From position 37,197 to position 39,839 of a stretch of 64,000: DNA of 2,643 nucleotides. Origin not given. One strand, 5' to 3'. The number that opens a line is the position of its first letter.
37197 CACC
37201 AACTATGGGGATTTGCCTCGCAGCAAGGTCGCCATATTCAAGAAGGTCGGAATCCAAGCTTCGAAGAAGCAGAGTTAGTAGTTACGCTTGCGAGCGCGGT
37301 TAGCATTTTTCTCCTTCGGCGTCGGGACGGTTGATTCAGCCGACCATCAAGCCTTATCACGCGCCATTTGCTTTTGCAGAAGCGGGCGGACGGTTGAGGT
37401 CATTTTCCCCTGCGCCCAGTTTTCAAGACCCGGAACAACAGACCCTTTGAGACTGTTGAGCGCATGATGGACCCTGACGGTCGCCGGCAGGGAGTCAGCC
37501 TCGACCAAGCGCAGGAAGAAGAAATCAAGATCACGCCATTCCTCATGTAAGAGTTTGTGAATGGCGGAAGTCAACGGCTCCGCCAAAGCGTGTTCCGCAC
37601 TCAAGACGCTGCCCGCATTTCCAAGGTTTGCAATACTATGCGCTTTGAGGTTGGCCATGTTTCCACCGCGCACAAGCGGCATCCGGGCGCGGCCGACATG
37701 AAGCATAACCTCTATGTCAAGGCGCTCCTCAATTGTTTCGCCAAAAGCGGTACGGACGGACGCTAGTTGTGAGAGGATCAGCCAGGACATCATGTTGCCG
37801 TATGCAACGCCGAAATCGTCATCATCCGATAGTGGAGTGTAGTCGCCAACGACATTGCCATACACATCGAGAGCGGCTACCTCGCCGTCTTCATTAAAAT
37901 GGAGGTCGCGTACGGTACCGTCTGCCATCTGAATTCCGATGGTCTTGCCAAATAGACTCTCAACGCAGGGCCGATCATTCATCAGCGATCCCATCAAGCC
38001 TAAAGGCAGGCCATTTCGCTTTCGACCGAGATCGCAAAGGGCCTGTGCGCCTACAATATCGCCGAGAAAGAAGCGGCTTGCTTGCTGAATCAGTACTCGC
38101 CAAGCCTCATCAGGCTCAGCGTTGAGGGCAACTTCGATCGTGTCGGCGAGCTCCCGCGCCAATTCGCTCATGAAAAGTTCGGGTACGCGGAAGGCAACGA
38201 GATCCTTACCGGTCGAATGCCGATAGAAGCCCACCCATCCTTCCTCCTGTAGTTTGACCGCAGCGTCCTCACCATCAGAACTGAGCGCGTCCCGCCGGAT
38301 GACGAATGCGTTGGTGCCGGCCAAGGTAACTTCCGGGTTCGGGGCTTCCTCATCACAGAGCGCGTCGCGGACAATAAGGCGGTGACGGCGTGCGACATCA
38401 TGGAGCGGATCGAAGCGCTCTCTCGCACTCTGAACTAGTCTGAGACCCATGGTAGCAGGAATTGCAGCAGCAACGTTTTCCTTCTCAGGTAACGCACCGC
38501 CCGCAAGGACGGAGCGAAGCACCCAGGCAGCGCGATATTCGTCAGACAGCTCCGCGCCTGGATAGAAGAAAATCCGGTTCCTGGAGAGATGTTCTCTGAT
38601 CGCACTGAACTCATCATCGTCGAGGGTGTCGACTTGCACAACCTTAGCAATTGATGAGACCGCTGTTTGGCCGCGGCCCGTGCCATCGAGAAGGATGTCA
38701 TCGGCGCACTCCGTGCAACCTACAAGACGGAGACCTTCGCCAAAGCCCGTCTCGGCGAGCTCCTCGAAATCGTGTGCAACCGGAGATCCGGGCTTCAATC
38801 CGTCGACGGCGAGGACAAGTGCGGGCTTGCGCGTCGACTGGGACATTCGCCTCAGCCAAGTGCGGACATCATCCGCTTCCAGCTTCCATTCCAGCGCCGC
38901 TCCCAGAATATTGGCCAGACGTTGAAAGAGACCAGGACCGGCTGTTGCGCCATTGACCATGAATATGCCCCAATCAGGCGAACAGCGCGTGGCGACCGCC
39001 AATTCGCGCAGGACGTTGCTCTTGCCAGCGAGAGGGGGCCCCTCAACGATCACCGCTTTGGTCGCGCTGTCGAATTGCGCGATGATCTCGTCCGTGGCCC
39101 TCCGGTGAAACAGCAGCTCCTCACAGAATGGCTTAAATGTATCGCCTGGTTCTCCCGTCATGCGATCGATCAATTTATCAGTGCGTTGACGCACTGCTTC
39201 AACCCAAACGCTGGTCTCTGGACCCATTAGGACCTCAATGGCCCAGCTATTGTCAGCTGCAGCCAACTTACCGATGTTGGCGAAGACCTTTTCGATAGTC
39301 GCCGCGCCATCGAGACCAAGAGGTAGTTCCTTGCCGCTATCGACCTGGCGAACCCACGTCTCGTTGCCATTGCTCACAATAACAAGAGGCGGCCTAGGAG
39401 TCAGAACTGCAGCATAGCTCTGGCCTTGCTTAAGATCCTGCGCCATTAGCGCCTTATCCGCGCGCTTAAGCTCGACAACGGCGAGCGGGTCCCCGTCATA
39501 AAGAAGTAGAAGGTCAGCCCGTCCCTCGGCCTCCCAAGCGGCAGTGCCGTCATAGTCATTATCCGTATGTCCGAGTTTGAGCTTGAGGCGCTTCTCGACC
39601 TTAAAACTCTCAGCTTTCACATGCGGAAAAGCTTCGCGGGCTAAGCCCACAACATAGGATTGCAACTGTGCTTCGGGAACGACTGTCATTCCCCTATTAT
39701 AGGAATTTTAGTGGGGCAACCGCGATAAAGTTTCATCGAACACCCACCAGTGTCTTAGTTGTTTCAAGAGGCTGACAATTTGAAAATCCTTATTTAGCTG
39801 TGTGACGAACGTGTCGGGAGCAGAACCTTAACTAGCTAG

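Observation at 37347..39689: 780-aa single-gene nuclease / P-loop / sensor architecture (compact Avs- or STAND-like candidate)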

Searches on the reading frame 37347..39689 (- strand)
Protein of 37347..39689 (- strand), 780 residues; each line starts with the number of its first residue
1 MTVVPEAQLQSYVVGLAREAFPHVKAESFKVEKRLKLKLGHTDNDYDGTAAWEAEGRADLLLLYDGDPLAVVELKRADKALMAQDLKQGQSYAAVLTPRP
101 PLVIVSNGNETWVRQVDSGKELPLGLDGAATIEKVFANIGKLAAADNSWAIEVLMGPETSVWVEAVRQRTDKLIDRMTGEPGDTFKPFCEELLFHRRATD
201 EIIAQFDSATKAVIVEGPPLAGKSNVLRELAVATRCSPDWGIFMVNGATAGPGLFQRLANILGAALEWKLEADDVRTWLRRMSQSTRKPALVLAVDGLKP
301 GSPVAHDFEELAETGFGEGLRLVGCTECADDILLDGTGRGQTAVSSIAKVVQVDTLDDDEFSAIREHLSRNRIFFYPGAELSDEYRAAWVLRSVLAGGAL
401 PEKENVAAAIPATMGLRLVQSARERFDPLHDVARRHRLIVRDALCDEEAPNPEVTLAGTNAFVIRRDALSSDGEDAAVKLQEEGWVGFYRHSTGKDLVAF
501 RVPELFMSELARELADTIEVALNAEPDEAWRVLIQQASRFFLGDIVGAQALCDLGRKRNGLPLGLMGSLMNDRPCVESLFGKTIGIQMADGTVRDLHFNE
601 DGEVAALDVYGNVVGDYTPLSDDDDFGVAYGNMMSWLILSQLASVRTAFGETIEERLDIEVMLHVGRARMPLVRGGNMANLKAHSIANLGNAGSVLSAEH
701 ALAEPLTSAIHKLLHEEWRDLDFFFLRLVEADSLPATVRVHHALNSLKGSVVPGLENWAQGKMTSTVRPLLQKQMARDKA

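Call 3: search_protein_families(library=pfam, proteins=[window:37347-39689:-], max_evalue=0.1)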
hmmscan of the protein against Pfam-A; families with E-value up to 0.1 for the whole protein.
window:37347-39689:- (780 aa): 4 families
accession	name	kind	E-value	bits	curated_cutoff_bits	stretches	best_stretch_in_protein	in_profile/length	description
PF04313.20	HSDR_N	-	4e-05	24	25.1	1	55-115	125-191/198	Type I restriction enzyme R protein N terminus (HSDR_N)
PF13588.12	HSDR_N_2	-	6.7e-05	23.4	25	1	53-120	34-100/110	Type I restriction enzyme R protein N terminus (HSDR_N)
PF25199.1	nSTAND_NTPase5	-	0.009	16.3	34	1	192-292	18-129/145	Novel STAND NTPase 5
PF10006.14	DUF2249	-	0.095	13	29.5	0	497-535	31-69/70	Uncharacterized conserved protein (DUF2249)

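Call 4: search_protein_families(library=padloc, proteins=[window:37347-39689:-], max_evalue=0.1)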
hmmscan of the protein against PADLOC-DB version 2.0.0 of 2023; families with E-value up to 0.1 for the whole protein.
window:37347-39689:- (780 aa): 1 family
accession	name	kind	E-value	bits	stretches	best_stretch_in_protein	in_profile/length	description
PDLC03047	REase_I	-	0.047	9.4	1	55-114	237-299/1107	Type I restriction enzyme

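Call 5: search_protein_families(library=ncbifam, proteins=[window:37347-39689:-], max_evalue=0.1)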
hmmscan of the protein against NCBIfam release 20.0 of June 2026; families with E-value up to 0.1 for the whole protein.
window:37347-39689:- (780 aa): 0 families

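Call 6: find_homologous_proteins(query=window:37347-39689:-, max_evalue=0.001)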
Query window:37347-39689:- (780 aa): 110 proteins with E <= 0.001 among 8000 candidates.
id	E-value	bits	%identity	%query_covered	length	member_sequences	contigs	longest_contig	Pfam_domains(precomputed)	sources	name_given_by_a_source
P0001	0.0e+0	1755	100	100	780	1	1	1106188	-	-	-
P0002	0.0e+0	1199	68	100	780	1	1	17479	PF04313.21,PF13588.13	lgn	-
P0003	0.0e+0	1175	67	99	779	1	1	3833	PF13588.13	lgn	-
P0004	0.0e+0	1174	66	99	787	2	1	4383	PF04313.21,PF13588.13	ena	-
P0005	0.0e+0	1167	67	99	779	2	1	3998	PF04313.21,PF13588.13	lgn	-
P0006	0.0e+0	1163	66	99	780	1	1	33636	PF13588.13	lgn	-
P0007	0.0e+0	1163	66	99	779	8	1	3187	PF13588.13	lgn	-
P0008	0.0e+0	1157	66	98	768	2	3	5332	PF13588.13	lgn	-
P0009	0.0e+0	1151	66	99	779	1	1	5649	PF13588.13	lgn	-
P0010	0.0e+0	1148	66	99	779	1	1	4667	PF04313.21,PF13588.13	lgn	-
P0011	0.0e+0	1147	65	99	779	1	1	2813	PF13588.13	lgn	-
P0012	0.0e+0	1146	65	99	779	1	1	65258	PF13588.13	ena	-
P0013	0.0e+0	1134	65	99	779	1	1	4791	PF13588.13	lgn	-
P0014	0.0e+0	1128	67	99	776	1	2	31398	PF04313.21,PF13588.13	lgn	-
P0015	0.0e+0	1122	65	99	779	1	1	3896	PF13588.13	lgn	-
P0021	8.5e-293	991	70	81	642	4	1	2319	PF04313.21,PF13588.13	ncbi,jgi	-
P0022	8.2e-290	982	58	99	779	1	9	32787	PF04313.21,PF13588.13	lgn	-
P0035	4.2e-240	817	50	99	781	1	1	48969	PF04313.21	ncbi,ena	-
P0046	8.0e-157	542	37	99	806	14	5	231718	PF13588.13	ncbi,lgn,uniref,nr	ncbi:type I restriction endonuclease [Sinorhizobium meliloti]|uniref:type I restriction enzyme HsdR 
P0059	6.3e-149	516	38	99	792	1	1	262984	PF04313.21,PF13588.13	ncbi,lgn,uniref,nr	ncbi:type I restriction endonuclease [Natronospirillum operosum]|uniref:Type I restriction endonucle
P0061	4.6e-148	513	38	99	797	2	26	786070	PF04313.21,PF13588.13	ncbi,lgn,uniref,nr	ncbi:TPA: type I restriction enzyme HsdR N-terminal domain-containing protein [Pseudomonas aeruginos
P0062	5.8e-148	513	38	96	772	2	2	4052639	PF04313.21,PF13588.13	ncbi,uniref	ncbi:type I restriction enzyme HsdR N-terminal domain-containing protein [Burkholderia pseudomallei]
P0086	7.8e-108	380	34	99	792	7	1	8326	PF04313.21,PF13588.13,PF25199.2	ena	-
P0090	4.2e-100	354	32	98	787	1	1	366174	PF04313.21,PF13588.13,PF13401.13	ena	-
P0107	2.9e-71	259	39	51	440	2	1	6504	PF04313.21,PF13588.13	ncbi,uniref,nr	ncbi:type I restriction enzyme HsdR N-terminal domain-containing protein [Methylobacterium sp. J-078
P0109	3.5e-30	123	35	27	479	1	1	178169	PF14559.13,PF13588.13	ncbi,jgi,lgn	jgi:tetratricopeptide (TPR) repeat protein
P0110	5.7e-9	53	27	35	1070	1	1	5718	PF04313.21,PF13588.13,PF13646.13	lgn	-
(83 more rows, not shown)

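Call 7: search_solved_structures(query=window:37347-39689:-, max_evalue=1, show_alignments=3)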
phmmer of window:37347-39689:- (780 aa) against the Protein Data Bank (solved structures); distinct sequences matched with E-value up to 1: 1.
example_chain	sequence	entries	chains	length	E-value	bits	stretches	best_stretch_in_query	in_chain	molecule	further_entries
2ecf_A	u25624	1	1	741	0.038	15.4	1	58-136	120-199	Dipeptidyl peptidase IV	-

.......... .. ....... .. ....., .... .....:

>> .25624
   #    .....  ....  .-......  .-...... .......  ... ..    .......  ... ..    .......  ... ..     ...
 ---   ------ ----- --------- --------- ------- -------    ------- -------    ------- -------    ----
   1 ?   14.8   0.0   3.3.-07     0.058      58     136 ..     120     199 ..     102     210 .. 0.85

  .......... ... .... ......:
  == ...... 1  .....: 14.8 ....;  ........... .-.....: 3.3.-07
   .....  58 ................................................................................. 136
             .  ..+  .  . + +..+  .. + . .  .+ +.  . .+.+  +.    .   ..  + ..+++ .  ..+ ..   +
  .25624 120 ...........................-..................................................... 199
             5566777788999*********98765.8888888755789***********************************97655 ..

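Call 12: search_solved_structures(query=A1, max_evalue=10, show_alignments=4)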
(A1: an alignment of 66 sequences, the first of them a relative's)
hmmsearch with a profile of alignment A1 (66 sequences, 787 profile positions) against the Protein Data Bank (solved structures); distinct sequences matched with E-value up to 10: 15.
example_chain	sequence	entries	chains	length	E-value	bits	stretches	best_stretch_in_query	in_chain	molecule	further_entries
8a22_Bw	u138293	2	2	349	0.21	12.5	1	200-254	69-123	mS29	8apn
8apo_Bw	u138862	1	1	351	0.21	12.5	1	200-254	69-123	mS29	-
5zys_A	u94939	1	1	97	0.23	12.4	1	209-247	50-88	Membrane-associated guanylate kinase, WW and PDZ domain-containing protein 1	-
4faz_A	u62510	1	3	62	0.29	12.1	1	704-737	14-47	4-oxalocrotonate isomerase protein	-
2q9v_A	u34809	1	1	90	0.53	11.2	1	209-251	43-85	Membrane-associated guanylate kinase, WW and PDZ domain-containing protein 1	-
7trv_A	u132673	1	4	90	0.62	11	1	408-465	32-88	LysR-family transcriptional regulatory protein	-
8b9z_O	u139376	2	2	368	0.79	10.6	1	208-241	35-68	NADH dehydrogenase [ubiquinone] 1 alpha subcomplex subunit 10, mitochondrial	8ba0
8esw_AL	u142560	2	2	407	0.88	10.5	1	208-241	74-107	NADH dehydrogenase [ubiquinone] 1 alpha subcomplex subunit 10, mitochondrial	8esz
5zqt_A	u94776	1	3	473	1.1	10.2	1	509-553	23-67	Hexokinase-6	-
6jj7_A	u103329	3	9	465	1.2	10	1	509-553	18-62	Rice hexokinase 6 | Hexokinase-6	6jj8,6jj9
6jj4_A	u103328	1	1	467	1.2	10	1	509-553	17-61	Hexokinase-6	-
3a5u_A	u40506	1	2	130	1.6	9.7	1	174-220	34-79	Single-stranded DNA-binding protein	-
6ut6_A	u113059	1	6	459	2.7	8.9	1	194-238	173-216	5-methylcytosine-specific restriction enzyme B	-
7vsr_A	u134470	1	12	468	2.7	8.9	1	194-238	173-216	5-methylcytosine-specific restriction enzyme B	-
6hz4_A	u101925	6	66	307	2.8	8.8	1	196-238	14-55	5-methylcytosine-specific restriction enzyme B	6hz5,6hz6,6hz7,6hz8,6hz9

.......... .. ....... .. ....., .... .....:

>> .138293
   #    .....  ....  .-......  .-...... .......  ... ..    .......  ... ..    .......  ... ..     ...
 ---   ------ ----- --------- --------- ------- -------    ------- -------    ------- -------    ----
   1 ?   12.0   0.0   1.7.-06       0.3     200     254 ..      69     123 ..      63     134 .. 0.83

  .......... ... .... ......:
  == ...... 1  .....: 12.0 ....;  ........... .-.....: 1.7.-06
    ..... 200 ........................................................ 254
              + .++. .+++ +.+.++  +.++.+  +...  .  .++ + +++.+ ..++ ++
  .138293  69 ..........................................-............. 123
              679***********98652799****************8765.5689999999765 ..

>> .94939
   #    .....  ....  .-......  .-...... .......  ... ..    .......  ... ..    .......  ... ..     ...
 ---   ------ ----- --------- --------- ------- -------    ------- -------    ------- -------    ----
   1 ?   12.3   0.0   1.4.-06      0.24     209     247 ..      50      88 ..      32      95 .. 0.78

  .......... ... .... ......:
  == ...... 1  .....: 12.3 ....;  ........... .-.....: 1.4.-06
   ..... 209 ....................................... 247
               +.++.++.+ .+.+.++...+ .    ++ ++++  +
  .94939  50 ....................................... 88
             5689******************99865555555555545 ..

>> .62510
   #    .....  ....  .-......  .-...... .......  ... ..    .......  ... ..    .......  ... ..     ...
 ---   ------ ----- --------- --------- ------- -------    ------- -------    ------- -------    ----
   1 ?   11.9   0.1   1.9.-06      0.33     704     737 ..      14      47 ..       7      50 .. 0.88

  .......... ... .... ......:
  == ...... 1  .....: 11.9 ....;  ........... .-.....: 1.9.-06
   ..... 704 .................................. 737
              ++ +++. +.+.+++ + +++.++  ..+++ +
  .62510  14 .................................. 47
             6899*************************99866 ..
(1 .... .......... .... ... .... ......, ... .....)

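Call 15: find_encoding_contigs(protein=P0001, flank=10000, max_places=3)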
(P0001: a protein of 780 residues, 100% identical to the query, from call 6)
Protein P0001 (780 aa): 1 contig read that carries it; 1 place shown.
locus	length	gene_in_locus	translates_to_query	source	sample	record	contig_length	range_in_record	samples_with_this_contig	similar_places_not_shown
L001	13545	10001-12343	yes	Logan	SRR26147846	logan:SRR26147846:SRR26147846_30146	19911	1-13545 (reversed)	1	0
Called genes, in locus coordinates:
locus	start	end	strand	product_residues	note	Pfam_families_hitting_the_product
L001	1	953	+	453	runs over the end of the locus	PF01966:HD (weak), PF13286:HD_assoc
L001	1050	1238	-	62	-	PF01381:HTH_3, PF13560:HTH_31 (weak)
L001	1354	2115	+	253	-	-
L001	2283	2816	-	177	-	-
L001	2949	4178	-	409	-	PF00589:Phage_integrase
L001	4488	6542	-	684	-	PF09250:Prim-Pol, PF08706:D5_N, PF19263:DUF5906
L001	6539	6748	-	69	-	PF12728:HTH_17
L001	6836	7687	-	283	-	-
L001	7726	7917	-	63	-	-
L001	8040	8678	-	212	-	-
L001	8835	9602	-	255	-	PF01844:HNH (weak)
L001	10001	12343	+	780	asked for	-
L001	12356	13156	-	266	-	PF18863:AbiJ_NTD4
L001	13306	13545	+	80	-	?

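Call 16: find_encoding_contigs(protein=P0061, flank=8000, max_places=4)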
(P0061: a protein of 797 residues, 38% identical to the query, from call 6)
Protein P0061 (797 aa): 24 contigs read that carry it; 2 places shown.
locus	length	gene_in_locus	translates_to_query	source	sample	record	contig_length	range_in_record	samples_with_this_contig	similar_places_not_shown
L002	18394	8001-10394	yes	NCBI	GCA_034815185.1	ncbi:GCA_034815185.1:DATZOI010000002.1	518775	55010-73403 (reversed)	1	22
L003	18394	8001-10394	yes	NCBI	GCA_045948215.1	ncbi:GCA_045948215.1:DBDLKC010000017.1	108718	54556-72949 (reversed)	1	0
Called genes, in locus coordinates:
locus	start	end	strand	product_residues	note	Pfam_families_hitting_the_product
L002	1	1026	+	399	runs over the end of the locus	PF13356:Arm-DNA-bind_3, PF14659:Phage_int_SAM_3, PF22022:Phage_int_M (weak), PF00589:Phage_integrase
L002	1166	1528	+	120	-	PF05973:Gp49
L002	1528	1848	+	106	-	PF13744:HTH_37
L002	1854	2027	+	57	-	-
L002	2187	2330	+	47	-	-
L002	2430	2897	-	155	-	-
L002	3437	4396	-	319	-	PF00078:RVT_1 (weak)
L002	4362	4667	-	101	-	PF12844:HTH_19, PF13560:HTH_31, PF01381:HTH_3, PF13443:HTH_26 (weak)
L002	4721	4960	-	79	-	-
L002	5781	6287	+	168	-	PF04002:RadC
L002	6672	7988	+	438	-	PF18536:DUF5623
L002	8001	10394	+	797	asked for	PF04313:HSDR_N, PF13588:HSDR_N_2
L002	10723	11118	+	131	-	-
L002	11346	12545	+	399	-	PF13356:Arm-DNA-bind_3, PF14659:Phage_int_SAM_3, PF00589:Phage_integrase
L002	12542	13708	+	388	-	PF17761:DUF1016_N, PF06250:YhcG_C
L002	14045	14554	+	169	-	PF04002:RadC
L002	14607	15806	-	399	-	PF14072:DndB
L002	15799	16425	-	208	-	-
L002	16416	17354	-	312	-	PF02086:MethyltransfD12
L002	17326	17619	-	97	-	PF13560:HTH_31, PF12844:HTH_19 (weak), PF01381:HTH_3, PF13443:HTH_26 (faint)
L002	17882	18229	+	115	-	PF11171:DUF2958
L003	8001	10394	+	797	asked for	PF04313:HSDR_N, PF13588:HSDR_N_2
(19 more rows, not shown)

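Call 17: find_encoding_contigs(protein=P0046, flank=8000, max_places=3)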
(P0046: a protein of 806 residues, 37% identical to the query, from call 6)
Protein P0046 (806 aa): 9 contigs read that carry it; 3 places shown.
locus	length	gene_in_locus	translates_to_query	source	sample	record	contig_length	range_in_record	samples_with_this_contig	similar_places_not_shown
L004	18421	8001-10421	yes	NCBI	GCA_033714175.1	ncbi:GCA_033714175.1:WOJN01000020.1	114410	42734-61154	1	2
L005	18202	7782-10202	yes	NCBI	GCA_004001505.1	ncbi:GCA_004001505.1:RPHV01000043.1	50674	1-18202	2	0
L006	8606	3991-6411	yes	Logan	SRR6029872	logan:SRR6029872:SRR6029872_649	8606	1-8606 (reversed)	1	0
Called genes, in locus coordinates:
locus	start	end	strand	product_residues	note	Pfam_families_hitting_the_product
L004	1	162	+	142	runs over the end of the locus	PF13924:Lipocalin_5 (weak)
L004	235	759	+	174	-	PF18050:Cyclophil_like2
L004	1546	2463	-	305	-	PF00239:Resolvase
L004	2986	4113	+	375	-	PF07756:DUF1612, PF11972:HTH_13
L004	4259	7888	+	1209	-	PF20693:YobI-ATPase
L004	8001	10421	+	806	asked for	PF13588:HSDR_N_2 (weak)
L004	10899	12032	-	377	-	PF14022:DUF4238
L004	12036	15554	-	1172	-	PF00270:DEAD, PF04851:ResIII, PF00271:Helicase_C (weak)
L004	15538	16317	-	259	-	PF08878:HamA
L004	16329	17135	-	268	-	PF04471:Mrr_cat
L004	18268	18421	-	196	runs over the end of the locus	PF13338:AbiEi_4 (weak), PF19570:DUF6088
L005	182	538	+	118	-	PF18050:Cyclophil_like2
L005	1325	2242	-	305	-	PF00239:Resolvase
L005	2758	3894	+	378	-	PF07756:DUF1612, PF11972:HTH_13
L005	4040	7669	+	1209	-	PF20693:YobI-ATPase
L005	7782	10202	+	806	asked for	PF13588:HSDR_N_2 (weak)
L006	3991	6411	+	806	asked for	PF13588:HSDR_N_2 (weak)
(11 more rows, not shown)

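Call 18: find_encoding_contigs(protein=P0062, flank=8000, max_places=2)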
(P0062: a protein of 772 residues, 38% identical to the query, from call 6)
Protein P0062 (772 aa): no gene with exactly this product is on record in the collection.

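Call 20: find_encoding_contigs(protein=P0059, flank=8000, max_places=2)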
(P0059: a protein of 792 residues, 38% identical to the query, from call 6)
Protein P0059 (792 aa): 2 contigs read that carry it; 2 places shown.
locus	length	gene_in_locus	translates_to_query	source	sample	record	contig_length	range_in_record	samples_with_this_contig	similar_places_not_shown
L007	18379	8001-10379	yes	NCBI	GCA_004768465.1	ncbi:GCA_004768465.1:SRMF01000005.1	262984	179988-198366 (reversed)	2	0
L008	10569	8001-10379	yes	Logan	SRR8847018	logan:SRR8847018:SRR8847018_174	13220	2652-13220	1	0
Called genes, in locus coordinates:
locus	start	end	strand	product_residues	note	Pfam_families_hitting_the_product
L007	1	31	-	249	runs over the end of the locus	PF01026:TatD_DNase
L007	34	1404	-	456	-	PF06508:QueC (faint)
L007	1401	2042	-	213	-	PF28083:QatB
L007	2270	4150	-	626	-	PF07693:KAP_NTPase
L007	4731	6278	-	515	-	PF18733:HEPN_LA2681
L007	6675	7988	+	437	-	PF18536:DUF5623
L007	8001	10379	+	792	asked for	PF04313:HSDR_N, PF13588:HSDR_N_2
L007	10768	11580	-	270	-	PF03649:UPF0014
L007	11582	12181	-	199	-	PF13191:AAA_16 (faint), PF00005:ABC_tran, PF13304:AAA_21 (faint)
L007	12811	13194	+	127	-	PF00903:Glyoxalase, PF12681:Glyoxalase_2, PF18029:Glyoxalase_6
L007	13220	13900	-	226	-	PF12833:HTH_18, PF00165:HTH_AraC (weak)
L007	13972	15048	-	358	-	PF00571:CBS (weak), PF01769:MgtE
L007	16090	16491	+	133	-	-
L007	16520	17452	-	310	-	PF01261:AP_endonuc_2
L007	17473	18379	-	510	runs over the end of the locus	PF01266:DAO, PF12831:FAD_oxidored (faint), PF16901:DAO_C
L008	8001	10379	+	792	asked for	PF04313:HSDR_N, PF13588:HSDR_N_2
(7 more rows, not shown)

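Call 21: find_encoding_contigs(protein=P0090, flank=8000, max_places=2)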
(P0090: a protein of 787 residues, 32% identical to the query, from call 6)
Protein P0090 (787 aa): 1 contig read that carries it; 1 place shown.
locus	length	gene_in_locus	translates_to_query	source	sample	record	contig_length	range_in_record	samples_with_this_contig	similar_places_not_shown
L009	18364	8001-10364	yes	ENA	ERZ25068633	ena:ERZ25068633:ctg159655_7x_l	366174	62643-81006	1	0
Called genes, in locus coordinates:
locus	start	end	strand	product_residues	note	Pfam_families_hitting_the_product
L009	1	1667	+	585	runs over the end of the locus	-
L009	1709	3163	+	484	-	PF14356:DUF4403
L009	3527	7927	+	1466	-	-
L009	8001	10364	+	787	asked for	PF04313:HSDR_N (weak), PF13588:HSDR_N_2 (weak), PF13401:AAA_22 (faint)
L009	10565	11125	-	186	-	PF13358:DDE_3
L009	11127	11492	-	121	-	PF01710:HTH_Tnp_IS630, PF13384:HTH_23 (faint)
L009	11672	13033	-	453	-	PF21818:DUF6884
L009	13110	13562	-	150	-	PF18736:pEK499_p136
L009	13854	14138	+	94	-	-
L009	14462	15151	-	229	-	PF13643:DUF4145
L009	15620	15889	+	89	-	PF01609:DDE_Tnp_1, PF13586:DDE_Tnp_1_2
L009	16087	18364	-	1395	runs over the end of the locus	PF01381:HTH_3 (weak)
